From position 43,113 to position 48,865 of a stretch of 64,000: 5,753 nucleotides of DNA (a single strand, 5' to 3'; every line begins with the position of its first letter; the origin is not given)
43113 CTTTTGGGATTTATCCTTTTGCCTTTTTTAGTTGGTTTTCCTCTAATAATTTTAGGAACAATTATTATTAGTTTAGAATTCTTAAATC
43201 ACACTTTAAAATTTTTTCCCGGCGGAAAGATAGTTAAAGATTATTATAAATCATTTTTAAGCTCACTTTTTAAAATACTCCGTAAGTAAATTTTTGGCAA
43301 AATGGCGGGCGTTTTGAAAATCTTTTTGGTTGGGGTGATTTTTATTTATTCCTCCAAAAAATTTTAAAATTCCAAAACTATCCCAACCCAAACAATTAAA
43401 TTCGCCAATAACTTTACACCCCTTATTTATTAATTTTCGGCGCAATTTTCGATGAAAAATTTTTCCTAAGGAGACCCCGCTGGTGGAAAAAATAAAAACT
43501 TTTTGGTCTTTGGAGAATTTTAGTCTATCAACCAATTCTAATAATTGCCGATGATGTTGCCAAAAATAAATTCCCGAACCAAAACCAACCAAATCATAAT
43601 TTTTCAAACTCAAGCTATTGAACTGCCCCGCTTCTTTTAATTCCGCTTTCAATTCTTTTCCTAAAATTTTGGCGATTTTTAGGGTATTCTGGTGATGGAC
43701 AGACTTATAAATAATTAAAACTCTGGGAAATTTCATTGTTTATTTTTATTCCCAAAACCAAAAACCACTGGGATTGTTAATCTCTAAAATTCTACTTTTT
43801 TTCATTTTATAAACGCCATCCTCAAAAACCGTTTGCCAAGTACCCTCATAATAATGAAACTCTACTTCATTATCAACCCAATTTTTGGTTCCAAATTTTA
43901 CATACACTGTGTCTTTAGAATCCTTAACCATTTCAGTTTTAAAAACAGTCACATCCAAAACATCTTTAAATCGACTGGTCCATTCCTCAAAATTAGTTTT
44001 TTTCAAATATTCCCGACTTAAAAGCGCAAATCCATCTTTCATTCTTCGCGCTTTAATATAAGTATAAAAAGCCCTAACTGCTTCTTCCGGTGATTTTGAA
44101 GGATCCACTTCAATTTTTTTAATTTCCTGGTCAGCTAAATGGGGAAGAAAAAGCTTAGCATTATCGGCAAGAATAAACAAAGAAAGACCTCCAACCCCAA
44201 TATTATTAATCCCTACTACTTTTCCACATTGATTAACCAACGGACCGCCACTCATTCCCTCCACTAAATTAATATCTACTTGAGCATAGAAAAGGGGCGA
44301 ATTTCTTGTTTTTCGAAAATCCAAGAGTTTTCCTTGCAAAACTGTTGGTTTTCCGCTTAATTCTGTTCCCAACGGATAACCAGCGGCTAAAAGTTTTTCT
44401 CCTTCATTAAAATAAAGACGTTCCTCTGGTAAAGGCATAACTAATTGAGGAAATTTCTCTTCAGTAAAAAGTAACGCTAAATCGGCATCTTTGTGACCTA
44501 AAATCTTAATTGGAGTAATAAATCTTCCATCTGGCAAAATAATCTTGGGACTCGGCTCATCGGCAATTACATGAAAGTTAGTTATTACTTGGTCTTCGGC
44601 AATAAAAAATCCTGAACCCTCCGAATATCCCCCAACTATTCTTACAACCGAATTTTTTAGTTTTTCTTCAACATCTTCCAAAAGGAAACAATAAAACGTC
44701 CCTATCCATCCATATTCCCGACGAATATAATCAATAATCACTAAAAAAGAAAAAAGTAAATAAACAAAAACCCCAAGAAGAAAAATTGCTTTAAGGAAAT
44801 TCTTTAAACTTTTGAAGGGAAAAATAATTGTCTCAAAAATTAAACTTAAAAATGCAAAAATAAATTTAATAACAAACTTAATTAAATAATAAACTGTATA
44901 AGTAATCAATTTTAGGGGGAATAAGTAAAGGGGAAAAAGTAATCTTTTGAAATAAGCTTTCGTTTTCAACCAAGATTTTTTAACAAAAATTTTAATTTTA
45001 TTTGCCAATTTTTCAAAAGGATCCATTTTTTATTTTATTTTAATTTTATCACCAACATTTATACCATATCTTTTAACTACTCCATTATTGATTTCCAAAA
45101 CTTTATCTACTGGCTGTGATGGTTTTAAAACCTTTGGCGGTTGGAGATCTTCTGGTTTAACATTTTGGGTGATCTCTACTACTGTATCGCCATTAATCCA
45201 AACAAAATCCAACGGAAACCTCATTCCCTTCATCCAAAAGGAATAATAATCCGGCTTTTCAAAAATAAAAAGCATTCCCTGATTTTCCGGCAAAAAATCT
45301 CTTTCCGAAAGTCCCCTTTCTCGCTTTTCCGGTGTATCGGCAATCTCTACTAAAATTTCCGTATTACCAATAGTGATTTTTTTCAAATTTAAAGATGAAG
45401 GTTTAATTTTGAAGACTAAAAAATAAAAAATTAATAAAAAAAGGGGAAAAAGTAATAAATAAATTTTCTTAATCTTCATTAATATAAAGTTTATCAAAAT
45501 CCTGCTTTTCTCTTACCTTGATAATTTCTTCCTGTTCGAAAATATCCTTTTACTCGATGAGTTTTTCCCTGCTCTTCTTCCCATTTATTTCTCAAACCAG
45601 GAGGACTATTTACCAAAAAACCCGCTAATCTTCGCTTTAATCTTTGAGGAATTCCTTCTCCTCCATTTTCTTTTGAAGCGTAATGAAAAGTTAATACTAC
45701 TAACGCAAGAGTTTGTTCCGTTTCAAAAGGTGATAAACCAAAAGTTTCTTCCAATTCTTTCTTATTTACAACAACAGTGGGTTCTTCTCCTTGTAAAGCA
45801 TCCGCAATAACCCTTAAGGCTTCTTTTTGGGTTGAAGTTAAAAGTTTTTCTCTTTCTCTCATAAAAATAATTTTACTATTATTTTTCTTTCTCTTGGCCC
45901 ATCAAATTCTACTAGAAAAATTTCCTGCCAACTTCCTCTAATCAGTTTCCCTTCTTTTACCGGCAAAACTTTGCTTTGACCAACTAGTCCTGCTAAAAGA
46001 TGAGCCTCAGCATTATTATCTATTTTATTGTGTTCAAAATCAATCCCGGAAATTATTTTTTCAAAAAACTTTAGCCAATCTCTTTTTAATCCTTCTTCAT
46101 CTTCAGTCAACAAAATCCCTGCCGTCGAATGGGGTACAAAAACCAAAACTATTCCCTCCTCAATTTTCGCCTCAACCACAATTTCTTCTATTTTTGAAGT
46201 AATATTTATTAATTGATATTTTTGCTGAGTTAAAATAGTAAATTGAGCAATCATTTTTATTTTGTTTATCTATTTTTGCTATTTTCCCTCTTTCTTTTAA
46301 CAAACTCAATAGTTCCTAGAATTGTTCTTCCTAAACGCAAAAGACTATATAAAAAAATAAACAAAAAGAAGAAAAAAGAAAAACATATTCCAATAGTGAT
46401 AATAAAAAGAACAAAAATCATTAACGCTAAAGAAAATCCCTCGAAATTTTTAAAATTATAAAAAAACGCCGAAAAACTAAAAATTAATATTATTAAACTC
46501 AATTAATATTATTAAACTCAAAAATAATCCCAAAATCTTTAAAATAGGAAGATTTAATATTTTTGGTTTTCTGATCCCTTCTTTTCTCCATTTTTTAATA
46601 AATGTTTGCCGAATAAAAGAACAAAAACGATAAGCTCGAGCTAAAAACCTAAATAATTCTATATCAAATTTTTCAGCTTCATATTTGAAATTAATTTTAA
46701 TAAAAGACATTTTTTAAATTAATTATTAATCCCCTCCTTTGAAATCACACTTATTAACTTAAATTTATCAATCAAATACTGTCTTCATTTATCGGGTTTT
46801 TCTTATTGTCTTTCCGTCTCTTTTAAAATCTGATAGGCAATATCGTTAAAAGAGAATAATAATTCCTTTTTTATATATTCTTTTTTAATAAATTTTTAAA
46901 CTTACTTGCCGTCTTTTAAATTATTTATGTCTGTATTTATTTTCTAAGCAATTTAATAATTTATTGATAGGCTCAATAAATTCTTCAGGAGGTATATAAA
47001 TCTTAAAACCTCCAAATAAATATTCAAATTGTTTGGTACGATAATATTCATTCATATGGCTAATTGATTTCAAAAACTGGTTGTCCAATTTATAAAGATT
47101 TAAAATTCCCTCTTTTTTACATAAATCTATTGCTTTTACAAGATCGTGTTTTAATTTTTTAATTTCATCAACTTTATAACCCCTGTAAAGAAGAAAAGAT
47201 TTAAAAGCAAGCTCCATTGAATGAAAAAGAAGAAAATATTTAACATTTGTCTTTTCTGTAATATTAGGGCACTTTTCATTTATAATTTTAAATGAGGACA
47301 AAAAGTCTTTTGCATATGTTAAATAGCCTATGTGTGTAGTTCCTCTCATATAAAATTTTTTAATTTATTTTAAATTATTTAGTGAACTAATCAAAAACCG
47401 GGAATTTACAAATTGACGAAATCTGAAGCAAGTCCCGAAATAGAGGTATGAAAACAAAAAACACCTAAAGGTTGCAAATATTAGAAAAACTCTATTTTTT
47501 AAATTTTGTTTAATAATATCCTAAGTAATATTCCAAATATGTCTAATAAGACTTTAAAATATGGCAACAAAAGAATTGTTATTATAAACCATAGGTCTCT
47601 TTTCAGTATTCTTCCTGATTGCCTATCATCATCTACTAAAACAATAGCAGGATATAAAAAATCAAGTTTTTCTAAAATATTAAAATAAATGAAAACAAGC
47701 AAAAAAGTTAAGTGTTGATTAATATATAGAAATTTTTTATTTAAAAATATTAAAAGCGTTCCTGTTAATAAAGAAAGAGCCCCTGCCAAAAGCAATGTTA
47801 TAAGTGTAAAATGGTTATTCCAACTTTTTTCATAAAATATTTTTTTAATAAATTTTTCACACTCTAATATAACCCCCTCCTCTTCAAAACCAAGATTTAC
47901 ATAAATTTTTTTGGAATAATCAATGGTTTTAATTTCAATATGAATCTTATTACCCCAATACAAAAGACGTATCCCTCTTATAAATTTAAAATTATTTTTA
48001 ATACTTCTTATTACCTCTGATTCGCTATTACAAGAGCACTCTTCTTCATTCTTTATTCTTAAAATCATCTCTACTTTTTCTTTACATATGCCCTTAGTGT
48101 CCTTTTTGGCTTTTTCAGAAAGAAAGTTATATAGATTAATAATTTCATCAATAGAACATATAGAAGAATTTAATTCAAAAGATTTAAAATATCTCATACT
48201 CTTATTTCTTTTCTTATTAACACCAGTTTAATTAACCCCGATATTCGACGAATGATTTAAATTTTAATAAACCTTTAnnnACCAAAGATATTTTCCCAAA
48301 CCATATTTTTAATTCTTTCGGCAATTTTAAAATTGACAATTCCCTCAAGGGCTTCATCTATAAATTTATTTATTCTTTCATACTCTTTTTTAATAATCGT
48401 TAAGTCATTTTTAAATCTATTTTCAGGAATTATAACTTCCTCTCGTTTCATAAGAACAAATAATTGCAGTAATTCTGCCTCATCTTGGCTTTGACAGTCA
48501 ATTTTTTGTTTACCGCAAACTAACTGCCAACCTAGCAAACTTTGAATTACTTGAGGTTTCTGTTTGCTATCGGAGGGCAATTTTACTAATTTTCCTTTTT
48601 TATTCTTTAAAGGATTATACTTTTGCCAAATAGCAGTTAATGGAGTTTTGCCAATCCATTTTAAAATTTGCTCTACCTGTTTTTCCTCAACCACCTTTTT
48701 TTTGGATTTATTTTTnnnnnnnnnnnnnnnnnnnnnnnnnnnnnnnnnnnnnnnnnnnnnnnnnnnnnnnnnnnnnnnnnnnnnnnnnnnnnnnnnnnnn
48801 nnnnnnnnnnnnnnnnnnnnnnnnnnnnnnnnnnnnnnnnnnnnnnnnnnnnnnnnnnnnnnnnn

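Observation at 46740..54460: Accessory defence-like island: translationally coupled RadC-N-like HhH protein and 1152-aa Type IIG-like RM enzyme, a divergent DUF91/NucS-like nuclease, and unknown low-GC genes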

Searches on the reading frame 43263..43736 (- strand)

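Call 99: search_protein_families(library=pfam, proteins=[window:43263-43736:-], max_evalue=0.001)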
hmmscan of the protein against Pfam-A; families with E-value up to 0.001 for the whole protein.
window:43263-43736:- (157 aa): 2 families
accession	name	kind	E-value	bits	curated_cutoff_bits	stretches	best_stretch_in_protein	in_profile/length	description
PF12724.12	Flavodoxin_5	-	1.5e-09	38.8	27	1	7-89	1-87/145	Flavodoxin domain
PF12641.12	Flavodoxin_3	-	2.2e-07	31.3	27.5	1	7-117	1-111/160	Flavodoxin domain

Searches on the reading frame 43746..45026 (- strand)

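Call 99: search_protein_families(library=pfam, proteins=[window:43746-45026:-], max_evalue=0.001)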
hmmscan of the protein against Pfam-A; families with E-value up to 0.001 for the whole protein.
window:43746-45026:- (426 aa): 2 families
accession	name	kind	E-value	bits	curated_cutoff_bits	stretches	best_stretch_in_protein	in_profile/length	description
PF13365.12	Trypsin_2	-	3.7e-20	73.6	27.6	1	137-273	1-144/144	Trypsin-like peptidase domain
PF00089.32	Trypsin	-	3.6e-07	30.7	20.6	1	137-277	27-198/220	Trypsin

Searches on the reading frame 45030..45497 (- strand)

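Call 99: search_protein_families(library=pfam, proteins=[window:45030-45497:-], max_evalue=0.001)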
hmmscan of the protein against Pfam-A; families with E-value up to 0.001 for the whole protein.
window:45030-45497:- (155 aa): 1 family
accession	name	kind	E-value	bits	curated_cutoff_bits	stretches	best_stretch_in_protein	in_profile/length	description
PF02643.20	DUF192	-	6.7e-32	109.9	27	1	49-154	2-96/96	Uncharacterized ACR, COG1430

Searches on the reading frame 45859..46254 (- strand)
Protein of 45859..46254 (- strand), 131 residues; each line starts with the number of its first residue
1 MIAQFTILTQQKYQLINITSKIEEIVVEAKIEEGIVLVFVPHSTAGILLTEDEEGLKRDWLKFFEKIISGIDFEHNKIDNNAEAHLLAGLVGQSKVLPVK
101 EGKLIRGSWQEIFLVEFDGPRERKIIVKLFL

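Call 99: search_protein_families(library=pfam, proteins=[window:45859-46254:-], max_evalue=0.001)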
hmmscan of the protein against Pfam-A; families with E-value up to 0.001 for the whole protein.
window:45859-46254:- (131 aa): 1 family
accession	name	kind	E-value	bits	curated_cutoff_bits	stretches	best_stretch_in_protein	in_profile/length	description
PF01894.22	UPF0047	-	1.7e-34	118.9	27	1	17-128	1-116/117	Uncharacterised protein family UPF0047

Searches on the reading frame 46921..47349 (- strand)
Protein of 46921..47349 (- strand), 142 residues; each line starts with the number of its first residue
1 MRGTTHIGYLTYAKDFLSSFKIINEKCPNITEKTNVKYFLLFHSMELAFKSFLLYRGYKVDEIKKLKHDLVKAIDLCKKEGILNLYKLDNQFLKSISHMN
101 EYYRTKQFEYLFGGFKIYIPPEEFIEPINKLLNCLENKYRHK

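Call 3: search_protein_families(library=pfam, proteins=[window:46921-47349:-], max_evalue=0.1)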
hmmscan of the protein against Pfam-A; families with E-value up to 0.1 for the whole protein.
window:46921-47349:- (142 aa): 0 families

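Call 4: search_protein_families(library=padloc, proteins=[window:46921-47349:-], max_evalue=0.1)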
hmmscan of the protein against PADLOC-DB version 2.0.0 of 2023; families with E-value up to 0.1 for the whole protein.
window:46921-47349:- (142 aa): 1 family
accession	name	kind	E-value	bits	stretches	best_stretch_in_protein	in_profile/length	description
PDLC04947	PDC-S19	-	0.017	12.4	1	38-100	36-100/355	-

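Call 5: search_protein_families(library=ncbifam, proteins=[window:46921-47349:-], max_evalue=0.1)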
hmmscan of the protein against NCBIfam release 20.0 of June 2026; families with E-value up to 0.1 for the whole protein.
window:46921-47349:- (142 aa): 1 family
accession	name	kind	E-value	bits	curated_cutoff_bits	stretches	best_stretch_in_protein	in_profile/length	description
NF006527.0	PRK08990.1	equivalog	0.062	12.6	341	1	34-95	50-107/254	flagellar motor protein PomA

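Call 8: search_protein_families(library=phrogs, proteins=[window:46921-47349:-], max_evalue=0.01)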
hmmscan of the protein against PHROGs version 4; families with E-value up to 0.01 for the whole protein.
window:46921-47349:- (142 aa): 0 families

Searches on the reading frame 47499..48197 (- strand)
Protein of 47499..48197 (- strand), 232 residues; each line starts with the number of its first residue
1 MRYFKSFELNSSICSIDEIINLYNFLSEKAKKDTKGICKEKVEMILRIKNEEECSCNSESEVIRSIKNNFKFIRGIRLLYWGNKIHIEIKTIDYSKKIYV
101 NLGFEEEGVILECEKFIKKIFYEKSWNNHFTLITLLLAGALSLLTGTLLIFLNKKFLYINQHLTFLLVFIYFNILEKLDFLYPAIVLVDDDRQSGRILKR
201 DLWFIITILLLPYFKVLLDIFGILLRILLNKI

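Call 3: search_protein_families(library=pfam, proteins=[window:47499-48197:-], max_evalue=0.1)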
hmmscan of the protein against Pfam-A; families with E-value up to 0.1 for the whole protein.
window:47499-48197:- (232 aa): 0 families

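Call 4: search_protein_families(library=padloc, proteins=[window:47499-48197:-], max_evalue=0.1)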
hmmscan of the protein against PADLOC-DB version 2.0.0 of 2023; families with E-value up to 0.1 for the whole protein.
window:47499-48197:- (232 aa): 0 families

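Call 5: search_protein_families(library=ncbifam, proteins=[window:47499-48197:-], max_evalue=0.1)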
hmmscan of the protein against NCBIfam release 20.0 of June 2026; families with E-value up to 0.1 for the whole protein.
window:47499-48197:- (232 aa): 0 families

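Call 8: search_protein_families(library=phrogs, proteins=[window:47499-48197:-], max_evalue=0.01)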
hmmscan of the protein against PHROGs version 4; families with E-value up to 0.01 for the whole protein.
window:47499-48197:- (232 aa): 0 families

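Call 48: search_protein_representatives(protein=window:47499-48197:-)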
Query: 232 residues. Proteins with E-value up to 0.001 (for the whole library): 22; up to 1e-10: 7; up to 1e-30: 2. The best 22 are listed.
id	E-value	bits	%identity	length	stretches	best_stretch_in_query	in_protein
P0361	6.4e-144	493.9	100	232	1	1-232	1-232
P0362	3.3e-34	135.0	38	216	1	1-214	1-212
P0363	8.8e-23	97.7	32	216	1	1-214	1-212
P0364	2.9e-20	89.4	31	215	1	1-213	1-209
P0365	6.3e-19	85.0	30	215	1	1-213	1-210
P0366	1.5e-11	60.9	26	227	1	1-218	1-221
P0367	6.1e-11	58.9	27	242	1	1-220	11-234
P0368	4.0e-10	56.3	31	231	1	5-217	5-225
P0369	4.1e-10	56.2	33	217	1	11-217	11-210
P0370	5.3e-10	55.8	26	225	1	12-222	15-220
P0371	2.0e-09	54.0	31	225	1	50-214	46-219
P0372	2.8e-08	50.2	30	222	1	12-214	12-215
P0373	5.6e-08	49.2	34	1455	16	43-84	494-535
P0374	3.4e-07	46.6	28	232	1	12-213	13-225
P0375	7.0e-07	45.6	26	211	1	1-211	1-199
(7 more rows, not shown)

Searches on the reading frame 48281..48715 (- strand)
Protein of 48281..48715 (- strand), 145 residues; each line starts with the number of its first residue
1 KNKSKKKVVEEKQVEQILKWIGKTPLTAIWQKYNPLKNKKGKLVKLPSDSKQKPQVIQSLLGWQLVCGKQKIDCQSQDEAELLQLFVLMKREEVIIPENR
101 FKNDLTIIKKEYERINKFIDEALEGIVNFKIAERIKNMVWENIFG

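Call 93: search_solved_structures(query=A5, max_evalue=5)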
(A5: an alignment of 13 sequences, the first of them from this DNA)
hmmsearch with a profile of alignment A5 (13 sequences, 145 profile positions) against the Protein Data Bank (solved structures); distinct sequences matched with E-value up to 5: 0.

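Call 94: search_protein_families(library=pfam, alignment_id=A5, max_evalue=1)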
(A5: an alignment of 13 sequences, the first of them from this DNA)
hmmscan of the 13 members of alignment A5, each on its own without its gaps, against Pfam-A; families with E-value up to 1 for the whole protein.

A. member 1, seq(145 aa): 2 families
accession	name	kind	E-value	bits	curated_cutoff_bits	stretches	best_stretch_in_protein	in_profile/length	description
PF23356.2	TPR_PEP5_VPS11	-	0.023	14.4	27.5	1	7-85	204-287/354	PEP5/VPS11 Clathrin repeat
PF14148.11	YhdB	-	0.22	12.1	27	1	88-124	33-69/71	YhdB-like protein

B. families by the number of members that match (of 13 scanned): 12 families
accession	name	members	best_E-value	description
PF09886.14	DUF2113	1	0.0033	Uncharacterized protein conserved in archaea (DUF2113)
PF17363.7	DUF5388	1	0.015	Family of unknown function (DUF5388)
PF25100.1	DUF7809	1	0.016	Domain of unknown function (DUF7809)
PF23356.2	TPR_PEP5_VPS11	1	0.023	PEP5/VPS11 Clathrin repeat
PF23380.1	VIN3_C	1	0.045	VIN3-like, C-terminal domain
PF18881.5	DUF5646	1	0.055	Family of unknown function (DUF5646)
PF20876.2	VipE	1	0.13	Effector protein VipE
PF24722.1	DUF7674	1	0.13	Domain of unknown function (DUF7674)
PF11637.13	UvsW-1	1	0.14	UvsW.1 domain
PF17279.8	DUF5344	1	0.18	Family of unknown function (DUF5344)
PF17409.8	MoaF_C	1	0.19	MoaF C-terminal domain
PF14148.11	YhdB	1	0.22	YhdB-like protein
